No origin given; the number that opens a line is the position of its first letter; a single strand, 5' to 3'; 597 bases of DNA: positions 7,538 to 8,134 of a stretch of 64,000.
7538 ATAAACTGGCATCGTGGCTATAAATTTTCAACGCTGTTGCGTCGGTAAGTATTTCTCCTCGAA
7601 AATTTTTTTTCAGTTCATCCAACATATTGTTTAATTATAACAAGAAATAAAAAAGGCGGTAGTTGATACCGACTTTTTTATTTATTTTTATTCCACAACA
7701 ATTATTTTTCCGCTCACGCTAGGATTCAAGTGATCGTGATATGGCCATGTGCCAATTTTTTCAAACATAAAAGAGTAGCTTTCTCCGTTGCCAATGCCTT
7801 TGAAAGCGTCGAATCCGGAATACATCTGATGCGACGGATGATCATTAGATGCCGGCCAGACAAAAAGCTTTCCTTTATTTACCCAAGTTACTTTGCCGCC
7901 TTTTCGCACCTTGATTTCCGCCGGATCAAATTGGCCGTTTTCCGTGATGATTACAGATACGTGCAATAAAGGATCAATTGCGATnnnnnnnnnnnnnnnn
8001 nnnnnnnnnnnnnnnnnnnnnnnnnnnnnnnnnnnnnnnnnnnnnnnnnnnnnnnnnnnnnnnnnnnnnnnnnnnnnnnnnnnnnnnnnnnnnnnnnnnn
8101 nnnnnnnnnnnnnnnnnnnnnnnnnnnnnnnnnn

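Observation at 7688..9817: Secreted coiled-coil protein with two Kazal-type domains and a Cys-less cupredoxin-like domain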

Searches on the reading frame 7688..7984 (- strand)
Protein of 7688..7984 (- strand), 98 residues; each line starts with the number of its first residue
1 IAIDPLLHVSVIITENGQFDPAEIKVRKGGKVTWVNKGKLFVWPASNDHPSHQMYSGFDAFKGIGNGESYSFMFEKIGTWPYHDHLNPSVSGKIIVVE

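Call 13: search_solved_structures(query=A2, max_evalue=10, show_alignments=4)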
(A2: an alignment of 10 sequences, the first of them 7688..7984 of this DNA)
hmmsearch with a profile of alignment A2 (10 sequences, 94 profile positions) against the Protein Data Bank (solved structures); distinct sequences matched with E-value up to 10: 73 (the best 60 are shown).
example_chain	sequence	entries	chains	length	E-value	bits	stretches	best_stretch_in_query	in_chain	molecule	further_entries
1sfd_A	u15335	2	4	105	6.1e-07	32.5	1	7-92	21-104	Amicyanin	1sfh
1sf3_A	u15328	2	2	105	1.6e-06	31.2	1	7-92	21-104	Amicyanin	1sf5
1mda_A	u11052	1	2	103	3.3e-06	30.2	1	8-92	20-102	AMICYANIN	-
2qdv_A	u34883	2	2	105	3.4e-06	30.1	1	7-92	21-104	Amicyanin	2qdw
1aac_A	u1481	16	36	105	3.6e-06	30.1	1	7-92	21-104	AMICYANIN | PROTEIN (AMICYANIN)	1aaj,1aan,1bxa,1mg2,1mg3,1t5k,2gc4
2gb2_A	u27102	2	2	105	4.2e-06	29.8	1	7-92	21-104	Amicyanin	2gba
3ie9_A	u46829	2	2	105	5.7e-06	29.4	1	7-92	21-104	Amicyanin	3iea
2idq_A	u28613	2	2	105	5.8e-06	29.4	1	7-92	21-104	Amicyanin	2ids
2idt_A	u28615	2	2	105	6e-06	29.3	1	7-92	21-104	Amicyanin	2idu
3rym_A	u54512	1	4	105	6.9e-06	29.1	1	7-92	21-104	Amicyanin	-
3ply_A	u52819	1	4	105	2e-05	27.7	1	7-92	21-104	Amicyanin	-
9cck_A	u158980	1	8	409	2.3e-05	27.4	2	14-92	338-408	Copper-containing nitrite reductase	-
5fc9_A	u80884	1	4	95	3.4e-05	26.9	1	9-92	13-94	Blue (Type 1) copper domain protein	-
4p5r_A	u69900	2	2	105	7.4e-05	25.8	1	7-92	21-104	Amicyanin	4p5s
1m9w_A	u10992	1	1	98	0.00028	24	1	14-92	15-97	plastocyanin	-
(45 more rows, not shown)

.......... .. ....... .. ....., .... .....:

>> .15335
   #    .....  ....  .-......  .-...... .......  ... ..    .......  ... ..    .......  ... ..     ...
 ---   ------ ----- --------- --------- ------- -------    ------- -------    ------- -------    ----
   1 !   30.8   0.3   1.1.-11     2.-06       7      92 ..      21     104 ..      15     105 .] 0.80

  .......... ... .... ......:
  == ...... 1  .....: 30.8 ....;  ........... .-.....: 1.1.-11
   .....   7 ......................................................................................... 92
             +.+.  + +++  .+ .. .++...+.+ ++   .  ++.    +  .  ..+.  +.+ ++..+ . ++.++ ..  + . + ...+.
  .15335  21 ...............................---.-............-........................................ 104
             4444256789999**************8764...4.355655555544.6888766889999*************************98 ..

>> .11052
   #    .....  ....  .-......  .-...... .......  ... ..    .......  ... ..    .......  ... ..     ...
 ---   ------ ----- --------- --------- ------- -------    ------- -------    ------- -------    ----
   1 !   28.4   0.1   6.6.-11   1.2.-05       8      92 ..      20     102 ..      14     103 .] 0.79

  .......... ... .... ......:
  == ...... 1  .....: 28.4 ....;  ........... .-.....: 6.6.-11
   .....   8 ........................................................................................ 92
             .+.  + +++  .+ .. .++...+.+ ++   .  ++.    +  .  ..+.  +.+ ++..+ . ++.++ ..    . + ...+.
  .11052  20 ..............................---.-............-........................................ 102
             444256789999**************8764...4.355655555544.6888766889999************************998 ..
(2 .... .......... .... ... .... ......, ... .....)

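Call 23: search_protein_representatives(alignment_id=A2)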
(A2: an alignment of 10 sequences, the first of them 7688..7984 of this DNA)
Query: 10 sequences, 94 profile positions. Proteins with E-value up to 0.001 (for the whole library): 8374; up to 1e-10: 4062; up to 1e-30: 77. The best 150 are listed.
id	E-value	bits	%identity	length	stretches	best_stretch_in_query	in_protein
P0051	3.9e-49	180.6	-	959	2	6-92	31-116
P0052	1.3e-48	178.9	-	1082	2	8-92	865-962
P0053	2.6e-46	171.6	-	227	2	7-94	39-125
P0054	1.5e-44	165.9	-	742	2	4-82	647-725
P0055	1.8e-44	165.7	-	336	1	3-94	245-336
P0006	1.2e-43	163.1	-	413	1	3-94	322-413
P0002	8.5e-42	157.1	-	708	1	3-94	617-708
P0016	1.0e-41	156.8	-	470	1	2-94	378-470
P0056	4.4e-41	154.8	-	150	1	4-94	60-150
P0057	5.1e-41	154.6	-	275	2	9-92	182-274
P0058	6.7e-41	154.2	-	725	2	10-84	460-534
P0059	7.4e-41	154.1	-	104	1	3-94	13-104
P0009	9.2e-41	153.8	-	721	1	4-94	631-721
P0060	1.2e-40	153.4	-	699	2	9-85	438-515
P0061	4.3e-40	151.6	-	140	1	4-94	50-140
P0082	1.1e-35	137.5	-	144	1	3-92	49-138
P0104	1.4e-32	127.6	-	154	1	4-92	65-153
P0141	4.2e-29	116.4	-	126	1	6-94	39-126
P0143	4.8e-29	116.2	-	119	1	5-92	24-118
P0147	8.2e-29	115.5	-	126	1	5-92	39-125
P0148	8.4e-29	115.4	-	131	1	4-93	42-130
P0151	1.1e-28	115.1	-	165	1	4-94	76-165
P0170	4.4e-28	113.1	-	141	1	4-94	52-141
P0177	5.3e-28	112.9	-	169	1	4-94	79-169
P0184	7.3e-28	112.4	-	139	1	5-92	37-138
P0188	8.0e-28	112.3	-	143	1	4-94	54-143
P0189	8.7e-28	112.2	-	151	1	4-92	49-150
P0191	9.0e-28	112.1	-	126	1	6-94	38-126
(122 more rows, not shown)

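Call 25: search_protein_families(library=pfam, proteins=[P0061, P0082, P0104, P0141, P0147, P0148, P0170, P0188, P0191, P0053], max_evalue=0.01)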
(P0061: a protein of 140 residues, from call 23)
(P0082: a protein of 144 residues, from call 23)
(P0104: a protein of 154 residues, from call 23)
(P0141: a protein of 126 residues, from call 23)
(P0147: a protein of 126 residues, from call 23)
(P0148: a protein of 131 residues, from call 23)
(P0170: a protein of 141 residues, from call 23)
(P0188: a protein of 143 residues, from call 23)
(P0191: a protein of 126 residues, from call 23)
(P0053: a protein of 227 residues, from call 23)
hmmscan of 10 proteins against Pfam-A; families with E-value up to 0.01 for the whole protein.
P0061 (140 aa): 3 families
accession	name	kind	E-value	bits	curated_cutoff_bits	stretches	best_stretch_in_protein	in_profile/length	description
PF00127.26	Copper-bind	-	3.5e-05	24.6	21.2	1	60-138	13-98/99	Copper binding proteins, plastocyanin/azurin family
PF13473.12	Cupredoxin_1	-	0.00014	22.2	27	1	17-136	4-102/104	Cupredoxin-like domain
PF07731.20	Cu-oxidase_2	-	0.0072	16.5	20.4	0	52-108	23-73/137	Multicopper oxidase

P0082 (144 aa): 1 family
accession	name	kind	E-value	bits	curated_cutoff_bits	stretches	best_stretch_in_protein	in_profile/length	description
PF13473.12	Cupredoxin_1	-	0.004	17.6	27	1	51-138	23-104/104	Cupredoxin-like domain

P0104 (154 aa): 1 family
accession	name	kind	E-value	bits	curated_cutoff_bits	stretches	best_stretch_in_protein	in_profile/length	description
PF13473.12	Cupredoxin_1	-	0.0003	21.2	27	1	68-153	23-104/104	Cupredoxin-like domain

P0141 (126 aa): 2 families
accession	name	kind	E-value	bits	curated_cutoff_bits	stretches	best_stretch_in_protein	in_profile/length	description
PF13473.12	Cupredoxin_1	-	7.3e-07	29.6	27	1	16-122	3-102/104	Cupredoxin-like domain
PF00127.26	Copper-bind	-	0.00035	21.4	21.2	1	47-110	14-82/99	Copper binding proteins, plastocyanin/azurin family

P0147 (126 aa): 2 families
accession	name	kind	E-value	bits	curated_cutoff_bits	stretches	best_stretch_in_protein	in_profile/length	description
PF13473.12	Cupredoxin_1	-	1.7e-07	31.7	27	1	11-125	5-104/104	Cupredoxin-like domain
PF00127.26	Copper-bind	-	0.0085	16.9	21.2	0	45-112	11-83/99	Copper binding proteins, plastocyanin/azurin family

P0148 (131 aa): 2 families
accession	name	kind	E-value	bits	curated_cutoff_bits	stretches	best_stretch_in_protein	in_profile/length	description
PF13473.12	Cupredoxin_1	-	1.1e-06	29.1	27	1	24-127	16-102/104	Cupredoxin-like domain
PF00127.26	Copper-bind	-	0.00069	20.4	21.2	1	52-129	14-98/99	Copper binding proteins, plastocyanin/azurin family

P0170 (141 aa): 2 families
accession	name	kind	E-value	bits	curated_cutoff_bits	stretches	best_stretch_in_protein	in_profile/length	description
PF13473.12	Cupredoxin_1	-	1.3e-05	25.5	27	1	47-139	17-104/104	Cupredoxin-like domain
PF00127.26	Copper-bind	-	0.0007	20.4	21.2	1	50-126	2-83/99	Copper binding proteins, plastocyanin/azurin family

P0188 (143 aa): 1 family
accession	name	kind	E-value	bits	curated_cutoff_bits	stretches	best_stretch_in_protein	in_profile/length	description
PF13473.12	Cupredoxin_1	-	0.00016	22.1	27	1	50-141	18-104/104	Cupredoxin-like domain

P0191 (126 aa): 2 families
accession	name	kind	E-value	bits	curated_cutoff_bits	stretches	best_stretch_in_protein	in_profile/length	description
PF13473.12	Cupredoxin_1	-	2.5e-11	44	27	1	19-124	7-104/104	Cupredoxin-like domain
PF00127.26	Copper-bind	-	0.00034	21.4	21.2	1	41-111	8-83/99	Copper binding proteins, plastocyanin/azurin family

P0053 (227 aa): 2 families
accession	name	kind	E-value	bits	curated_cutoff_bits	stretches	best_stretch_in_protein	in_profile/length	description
PF13473.12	Cupredoxin_1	-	7.6e-05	23.1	27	0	14-121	3-102/104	Cupredoxin-like domain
PF08139.17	LPAM_1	-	0.0078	17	20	0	1-16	1-16/18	Prokaryotic membrane lipoprotein lipid attachment site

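Call 26: search_protein_families(library=ncbifam, proteins=[P0061, P0082, P0104, P0141, P0147, P0148, P0170, P0188, P0191, P0053], max_evalue=0.01)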
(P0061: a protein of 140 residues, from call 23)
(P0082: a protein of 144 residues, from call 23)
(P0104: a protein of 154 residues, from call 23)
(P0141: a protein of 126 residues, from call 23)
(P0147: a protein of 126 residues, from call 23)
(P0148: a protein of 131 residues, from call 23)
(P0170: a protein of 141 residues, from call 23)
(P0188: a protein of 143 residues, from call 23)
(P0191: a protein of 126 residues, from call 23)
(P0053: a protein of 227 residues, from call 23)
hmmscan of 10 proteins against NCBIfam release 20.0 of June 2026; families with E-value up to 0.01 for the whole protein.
P0061 (140 aa): 3 families
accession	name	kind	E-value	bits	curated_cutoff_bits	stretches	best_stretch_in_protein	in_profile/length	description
TIGR02657.1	amicyanin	equivalog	6.5e-05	23.3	110.2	1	61-138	8-82/83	amicyanin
TIGR02656.1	cyanin_plasto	equivalog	0.00036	20.9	87.85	1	60-137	13-97/99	plastocyanin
TIGR03102.1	halo_cynanin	subfamily_domain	0.0013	18.8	93.8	1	47-138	20-114/115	halocyanin domain-containing protein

P0082 (144 aa): 0 families

P0104 (154 aa): 3 families
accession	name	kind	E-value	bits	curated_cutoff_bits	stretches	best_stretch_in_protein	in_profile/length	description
TIGR02657.1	amicyanin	equivalog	6.5e-05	23.2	110.2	1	80-153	12-82/83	amicyanin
TIGR02656.1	cyanin_plasto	equivalog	0.00065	20.1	87.85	1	75-153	13-98/99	plastocyanin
TIGR03102.1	halo_cynanin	subfamily_domain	0.007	16.4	93.8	0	74-153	37-114/115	halocyanin domain-containing protein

P0141 (126 aa): 2 families
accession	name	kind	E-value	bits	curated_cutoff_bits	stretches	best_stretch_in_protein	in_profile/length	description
TIGR02657.1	amicyanin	equivalog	1e-06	29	110.2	1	47-122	8-80/83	amicyanin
TIGR02656.1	cyanin_plasto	equivalog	1.9e-05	25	87.85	1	46-66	13-33/99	plastocyanin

P0147 (126 aa): 3 families
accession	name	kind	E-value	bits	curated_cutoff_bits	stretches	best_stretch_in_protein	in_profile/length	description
TIGR02656.1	cyanin_plasto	equivalog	0.0014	19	87.85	1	46-126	12-99/99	plastocyanin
TIGR02657.1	amicyanin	equivalog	0.0023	18.3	110.2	1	48-125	8-82/83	amicyanin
NF049865.1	outer_TDE2508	subfamily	0.0028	17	125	0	35-120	200-284/437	TDE2508 family outer membrane beta-barrel protein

P0148 (131 aa): 2 families
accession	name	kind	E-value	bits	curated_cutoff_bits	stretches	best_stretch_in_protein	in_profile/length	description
TIGR02657.1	amicyanin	equivalog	0.00079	19.8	110.2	1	52-129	8-82/83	amicyanin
NF052634.1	Riean_0653_fam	subfamily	0.0082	17.1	57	0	1-36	1-34/176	Riean_0653 family protein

P0170 (141 aa): 2 families
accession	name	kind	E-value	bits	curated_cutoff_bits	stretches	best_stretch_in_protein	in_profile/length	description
TIGR02656.1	cyanin_plasto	equivalog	0.00012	22.4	87.85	1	61-139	13-98/99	plastocyanin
TIGR02657.1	amicyanin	equivalog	0.00073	19.9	110.2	1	62-139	8-82/83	amicyanin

P0188 (143 aa): 2 families
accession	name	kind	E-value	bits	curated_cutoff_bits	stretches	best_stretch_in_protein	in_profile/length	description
TIGR03102.1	halo_cynanin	subfamily_domain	0.0046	17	93.8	1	61-141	36-114/115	halocyanin domain-containing protein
TIGR03096.1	nitroso_cyanin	equivalog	0.006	16.3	142.85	1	4-134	4-123/135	nitrosocyanin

P0191 (126 aa): 1 family
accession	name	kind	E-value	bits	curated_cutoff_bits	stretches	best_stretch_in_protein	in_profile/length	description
TIGR02656.1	cyanin_plasto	equivalog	0.0059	17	87.85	0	45-123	12-97/99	plastocyanin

P0053 (227 aa): 0 families

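Call 28: find_homologous_proteins(query=A2, max_evalue=0.00001)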
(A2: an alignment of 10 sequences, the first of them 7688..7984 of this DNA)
Query A2 (10 sequences) (98 aa, profile of the alignment): 2448 proteins with E <= 0.00001 among 3124 candidates; the best 120 are listed.
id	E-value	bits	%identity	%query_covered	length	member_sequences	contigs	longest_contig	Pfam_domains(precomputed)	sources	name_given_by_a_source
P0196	1.3e-40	155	59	100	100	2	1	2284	PF00127.27,PF13473.13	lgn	-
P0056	1.4e-40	155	60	90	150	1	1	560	-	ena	-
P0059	2.3e-40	154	58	100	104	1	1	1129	-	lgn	-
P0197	7.4e-40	153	54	93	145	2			-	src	-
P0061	1.3e-39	152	63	92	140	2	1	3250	-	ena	-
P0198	2.5e-36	141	57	92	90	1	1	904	-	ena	-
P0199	1.2e-35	139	56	84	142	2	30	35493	-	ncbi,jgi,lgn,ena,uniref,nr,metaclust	ncbi:MAG: hypothetical protein UV48_C0012G0005 [Candidatus Azambacteria bacterium GW2011_GWA2_42_9]|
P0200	3.1e-35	138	54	91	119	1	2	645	-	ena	-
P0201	3.6e-35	137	58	86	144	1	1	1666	PF13473.13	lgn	-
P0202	3.7e-35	137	50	90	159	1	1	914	PF13473.13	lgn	-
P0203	4.3e-35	137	53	92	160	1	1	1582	-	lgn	-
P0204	4.5e-35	137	59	88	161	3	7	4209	PF13473.13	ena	-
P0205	6.7e-35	137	52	88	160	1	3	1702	PF13473.13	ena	-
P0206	6.8e-35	137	60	86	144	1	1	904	PF13473.13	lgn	-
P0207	1.2e-34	136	63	82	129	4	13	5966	-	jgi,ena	-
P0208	6.2e-34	134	54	89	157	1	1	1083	PF13473.13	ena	-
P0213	1.6e-33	132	51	86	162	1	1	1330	PF13473.13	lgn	-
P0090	2.0e-33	132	56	86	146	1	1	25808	PF13473.13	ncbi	-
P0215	2.7e-33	131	50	91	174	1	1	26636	PF13473.13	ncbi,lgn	-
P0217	3.3e-33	131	51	82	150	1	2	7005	PF13473.13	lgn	-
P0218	8.7e-33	130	58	94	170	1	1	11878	PF13473.13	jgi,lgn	jgi:plastocyanin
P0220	2.1e-32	129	59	80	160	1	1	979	PF00127.27,PF13473.13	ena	-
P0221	2.4e-32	128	52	88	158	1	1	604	PF13473.13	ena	-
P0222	3.0e-32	128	55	86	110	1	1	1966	PF13473.13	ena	-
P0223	5.0e-32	127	52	94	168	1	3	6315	PF13473.13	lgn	-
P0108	6.9e-32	127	54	80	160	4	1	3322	PF13473.13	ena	-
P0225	8.1e-32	127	53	93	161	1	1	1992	PF13473.13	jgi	jgi:plastocyanin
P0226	1.2e-31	126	55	94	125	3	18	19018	PF13473.13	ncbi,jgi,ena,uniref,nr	ncbi:hypothetical protein A2819_01195 [Candidatus Azambacteria bacterium RIFCSPHIGHO2_01_FULL_40_24]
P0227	2.0e-31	126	50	92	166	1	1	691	PF13473.13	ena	-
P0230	4.6e-31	124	53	89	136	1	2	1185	PF13473.13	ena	-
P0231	4.7e-31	124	53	89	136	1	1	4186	PF13473.13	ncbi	-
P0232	4.7e-31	124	48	91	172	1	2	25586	PF13473.13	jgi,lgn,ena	-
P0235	6.1e-31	124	54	94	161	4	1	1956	PF00127.27,PF13473.13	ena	-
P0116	9.0e-31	123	45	89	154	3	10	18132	PF13473.13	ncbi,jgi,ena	-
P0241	1.0e-30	123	52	94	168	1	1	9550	PF13473.13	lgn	-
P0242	1.2e-30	123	47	93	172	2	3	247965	PF13473.13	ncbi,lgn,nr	ncbi:hypothetical protein HRbin35_00242 [bacterium HR35]|nr:hypothetical protein HRbin35_00242 [bact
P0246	1.8e-30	122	46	89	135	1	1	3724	PF13473.13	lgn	-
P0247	1.9e-30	122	46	91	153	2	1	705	PF00127.27,PF13473.13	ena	-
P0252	2.7e-30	122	52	92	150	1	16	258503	PF13473.13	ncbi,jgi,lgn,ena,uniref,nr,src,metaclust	ncbi:hypothetical protein A2716_02025 [candidate division WWE3 bacterium RIFCSPHIGHO2_01_FULL_40_23]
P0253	2.9e-30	122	58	80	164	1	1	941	PF13473.13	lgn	-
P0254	3.0e-30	122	44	91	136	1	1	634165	-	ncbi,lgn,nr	ncbi:MAG: hypothetical protein KatS3mg094_244 [Candidatus Parcubacteria bacterium]|nr:MAG: hypotheti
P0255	3.0e-30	122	48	95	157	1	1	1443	PF00127.27,PF13473.13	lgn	-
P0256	3.2e-30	122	52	84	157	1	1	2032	PF13473.13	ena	-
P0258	3.9e-30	121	52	88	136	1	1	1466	PF13473.13,PF20944.3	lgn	-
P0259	4.6e-30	121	48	98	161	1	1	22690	PF13473.13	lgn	-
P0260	4.7e-30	121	53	90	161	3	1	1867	PF00127.27,PF13473.13,PF20944.3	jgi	jgi:plastocyanin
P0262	5.1e-30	121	51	90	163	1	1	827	PF13473.13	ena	-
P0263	5.7e-30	121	46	91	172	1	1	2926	PF13473.13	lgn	-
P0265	6.0e-30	121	51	85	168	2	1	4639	PF13473.13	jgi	-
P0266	6.4e-30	121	48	95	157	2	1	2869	PF00127.27,PF13473.13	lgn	-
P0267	7.0e-30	121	48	89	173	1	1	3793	PF13473.13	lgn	-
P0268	7.2e-30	120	46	89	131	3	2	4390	PF00127.27,PF13473.13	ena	-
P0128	1.0e-29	120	53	90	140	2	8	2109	PF13473.13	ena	-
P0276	1.2e-29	120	53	90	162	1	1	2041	PF13473.13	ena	-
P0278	1.3e-29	120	45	89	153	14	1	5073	PF13473.13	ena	-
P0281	1.4e-29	120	47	95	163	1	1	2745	PF13473.13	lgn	-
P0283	2.3e-29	119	56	91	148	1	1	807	PF13473.13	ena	-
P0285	2.5e-29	119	45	88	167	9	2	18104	PF13473.13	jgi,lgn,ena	-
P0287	3.0e-29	119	51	88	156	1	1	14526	PF13473.13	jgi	jgi:plastocyanin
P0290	3.1e-29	118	55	90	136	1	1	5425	PF13473.13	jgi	jgi:plastocyanin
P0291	3.3e-29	118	45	92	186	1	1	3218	PF13473.13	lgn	-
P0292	3.5e-29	118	48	89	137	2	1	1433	PF00127.27,PF13473.13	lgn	-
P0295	4.1e-29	118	45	88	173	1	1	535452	-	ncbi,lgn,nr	ncbi:MAG: hypothetical protein KatS3mg001_086 [Candidatus Pacearchaeota archaeon]|nr:MAG: hypothetic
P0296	4.2e-29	118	46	89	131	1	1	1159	PF13473.13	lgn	-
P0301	5.1e-29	118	46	100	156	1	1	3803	PF00127.27,PF13473.13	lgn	-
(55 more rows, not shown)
